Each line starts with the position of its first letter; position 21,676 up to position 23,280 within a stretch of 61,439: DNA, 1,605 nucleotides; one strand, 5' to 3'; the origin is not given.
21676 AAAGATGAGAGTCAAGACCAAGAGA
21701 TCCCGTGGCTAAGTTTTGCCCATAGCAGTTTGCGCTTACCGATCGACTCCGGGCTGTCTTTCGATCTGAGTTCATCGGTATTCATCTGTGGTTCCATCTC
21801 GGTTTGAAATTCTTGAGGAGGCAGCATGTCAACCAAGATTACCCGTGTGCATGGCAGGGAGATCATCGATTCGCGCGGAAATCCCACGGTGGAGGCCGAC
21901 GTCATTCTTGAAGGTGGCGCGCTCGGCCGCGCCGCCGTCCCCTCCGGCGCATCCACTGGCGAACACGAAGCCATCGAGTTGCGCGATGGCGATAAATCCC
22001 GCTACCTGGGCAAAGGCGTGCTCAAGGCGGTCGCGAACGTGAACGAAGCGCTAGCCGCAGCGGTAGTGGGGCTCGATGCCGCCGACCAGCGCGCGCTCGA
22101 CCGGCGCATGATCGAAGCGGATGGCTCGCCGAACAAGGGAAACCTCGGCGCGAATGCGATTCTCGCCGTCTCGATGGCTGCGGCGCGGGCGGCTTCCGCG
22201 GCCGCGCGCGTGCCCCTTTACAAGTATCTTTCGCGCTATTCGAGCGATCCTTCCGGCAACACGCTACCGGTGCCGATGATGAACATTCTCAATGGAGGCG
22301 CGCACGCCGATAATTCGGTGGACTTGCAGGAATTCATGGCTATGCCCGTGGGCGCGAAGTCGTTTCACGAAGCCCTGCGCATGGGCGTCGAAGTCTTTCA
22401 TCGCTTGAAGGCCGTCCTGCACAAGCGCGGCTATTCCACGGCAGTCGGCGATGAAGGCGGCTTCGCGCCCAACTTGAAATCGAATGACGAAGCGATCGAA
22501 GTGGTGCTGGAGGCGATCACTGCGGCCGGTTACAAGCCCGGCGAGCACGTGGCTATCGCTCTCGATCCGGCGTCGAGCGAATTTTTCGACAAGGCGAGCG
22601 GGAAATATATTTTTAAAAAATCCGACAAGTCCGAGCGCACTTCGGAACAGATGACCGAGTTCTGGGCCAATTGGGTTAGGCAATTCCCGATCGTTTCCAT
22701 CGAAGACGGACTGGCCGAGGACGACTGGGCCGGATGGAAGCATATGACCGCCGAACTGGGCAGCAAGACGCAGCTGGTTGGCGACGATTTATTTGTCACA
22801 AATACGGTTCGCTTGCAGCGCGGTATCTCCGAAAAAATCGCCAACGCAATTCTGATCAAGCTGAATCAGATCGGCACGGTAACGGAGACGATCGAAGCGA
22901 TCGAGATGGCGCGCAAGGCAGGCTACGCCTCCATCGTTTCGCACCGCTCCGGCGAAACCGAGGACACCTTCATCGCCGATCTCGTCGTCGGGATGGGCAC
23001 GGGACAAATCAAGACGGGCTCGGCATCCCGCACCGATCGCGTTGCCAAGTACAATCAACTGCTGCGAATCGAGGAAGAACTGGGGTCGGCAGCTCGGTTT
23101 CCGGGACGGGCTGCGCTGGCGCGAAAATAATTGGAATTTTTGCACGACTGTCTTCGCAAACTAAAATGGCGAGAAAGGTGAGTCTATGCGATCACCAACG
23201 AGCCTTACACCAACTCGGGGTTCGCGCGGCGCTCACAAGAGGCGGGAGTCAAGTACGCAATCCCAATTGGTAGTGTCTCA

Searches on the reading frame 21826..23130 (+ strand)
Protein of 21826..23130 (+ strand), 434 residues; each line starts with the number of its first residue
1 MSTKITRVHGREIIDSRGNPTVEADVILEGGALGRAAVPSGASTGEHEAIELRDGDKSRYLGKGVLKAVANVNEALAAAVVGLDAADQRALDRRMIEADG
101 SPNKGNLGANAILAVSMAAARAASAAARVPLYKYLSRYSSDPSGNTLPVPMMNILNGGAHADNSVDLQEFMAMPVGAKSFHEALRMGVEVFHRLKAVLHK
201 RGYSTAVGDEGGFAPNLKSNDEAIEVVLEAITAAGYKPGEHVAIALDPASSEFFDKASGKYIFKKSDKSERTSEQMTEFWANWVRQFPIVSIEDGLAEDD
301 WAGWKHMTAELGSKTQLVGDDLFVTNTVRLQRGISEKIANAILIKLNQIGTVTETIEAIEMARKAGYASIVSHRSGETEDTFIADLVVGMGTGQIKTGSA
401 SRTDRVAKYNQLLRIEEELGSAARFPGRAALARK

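Call 8: search_protein_families(library=pfam, proteins=[window:21826-23127:+], max_evalue=0.01)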
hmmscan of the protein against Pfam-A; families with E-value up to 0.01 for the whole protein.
window:21826-23127:+ (434 aa): 4 families
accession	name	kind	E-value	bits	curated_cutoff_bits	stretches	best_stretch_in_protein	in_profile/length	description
PF00113.28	Enolase_C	-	1.9e-131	438.2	21.5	1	146-430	3-292/296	Enolase, C-terminal TIM barrel domain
PF03952.21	Enolase_N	-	4.6e-59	198.7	35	1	5-135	1-131/131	Enolase, N-terminal domain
PF13378.12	MR_MLE_C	-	0.0022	18.2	29.4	1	271-370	54-151/219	Enolase C-terminal domain-like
PF07476.17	MAAL_C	-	0.0029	17.2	27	1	308-381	133-205/249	Methylaspartate ammonia-lyase C-terminus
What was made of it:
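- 21826..23130 (+): Context: enolase gene upstream of the insertion site (not part of the element). Pfam Enolase_N and Enolase_C (call 8).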

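Call 22: find_encoding_contigs(protein=window:21826-23130:+, flank=4000, max_places=10)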
Protein window:21826-23130:+ (434 aa): 6 contigs read that carry it; 6 places shown.
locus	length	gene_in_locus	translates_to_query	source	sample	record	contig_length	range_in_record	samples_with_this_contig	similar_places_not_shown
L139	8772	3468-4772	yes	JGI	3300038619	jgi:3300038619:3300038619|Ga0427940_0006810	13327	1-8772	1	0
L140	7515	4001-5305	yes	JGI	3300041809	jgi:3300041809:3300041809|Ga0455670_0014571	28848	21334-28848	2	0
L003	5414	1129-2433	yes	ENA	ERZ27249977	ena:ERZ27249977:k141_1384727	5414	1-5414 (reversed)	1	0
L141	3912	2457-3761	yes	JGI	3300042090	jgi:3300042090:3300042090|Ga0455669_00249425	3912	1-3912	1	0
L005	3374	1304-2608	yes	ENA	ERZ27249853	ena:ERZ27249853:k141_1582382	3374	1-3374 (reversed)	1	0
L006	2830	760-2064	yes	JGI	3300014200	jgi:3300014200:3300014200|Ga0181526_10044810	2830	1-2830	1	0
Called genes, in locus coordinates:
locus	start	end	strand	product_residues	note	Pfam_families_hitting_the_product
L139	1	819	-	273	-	?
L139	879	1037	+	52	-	-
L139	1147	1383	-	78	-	PF13451:zf_Tbcl, PF23477:zf_Tbcl_2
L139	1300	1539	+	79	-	-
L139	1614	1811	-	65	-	PF01165:Ribosomal_S21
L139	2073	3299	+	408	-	PF00483:NTP_transferase, PF24894:Hexapep_GlmU, PF25084:LbH_EIF2B, PF25247:LbH_GLGC (faint), PF25087:GMPPB_C (weak)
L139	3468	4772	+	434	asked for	PF03952:Enolase_N, PF00113:Enolase_C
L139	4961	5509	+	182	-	PF04229:GrpB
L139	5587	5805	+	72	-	PF19891:DUF6364 (weak)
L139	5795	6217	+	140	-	PF01850:PIN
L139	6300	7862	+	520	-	PF01676:Metalloenzyme, PF06415:iPGM_N, PF01663:Phosphodiest (faint)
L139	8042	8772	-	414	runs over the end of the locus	PF00561:Abhydrolase_1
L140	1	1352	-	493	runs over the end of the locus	PF22484:DUF6986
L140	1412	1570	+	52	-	-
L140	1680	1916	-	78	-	PF13451:zf_Tbcl, PF23477:zf_Tbcl_2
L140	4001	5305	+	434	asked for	PF03952:Enolase_N, PF00113:Enolase_C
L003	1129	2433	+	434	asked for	PF03952:Enolase_N, PF00113:Enolase_C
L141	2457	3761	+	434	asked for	PF03952:Enolase_N, PF00113:Enolase_C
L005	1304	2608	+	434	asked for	PF03952:Enolase_N, PF00113:Enolase_C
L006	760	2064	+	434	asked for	PF03952:Enolase_N, PF00113:Enolase_C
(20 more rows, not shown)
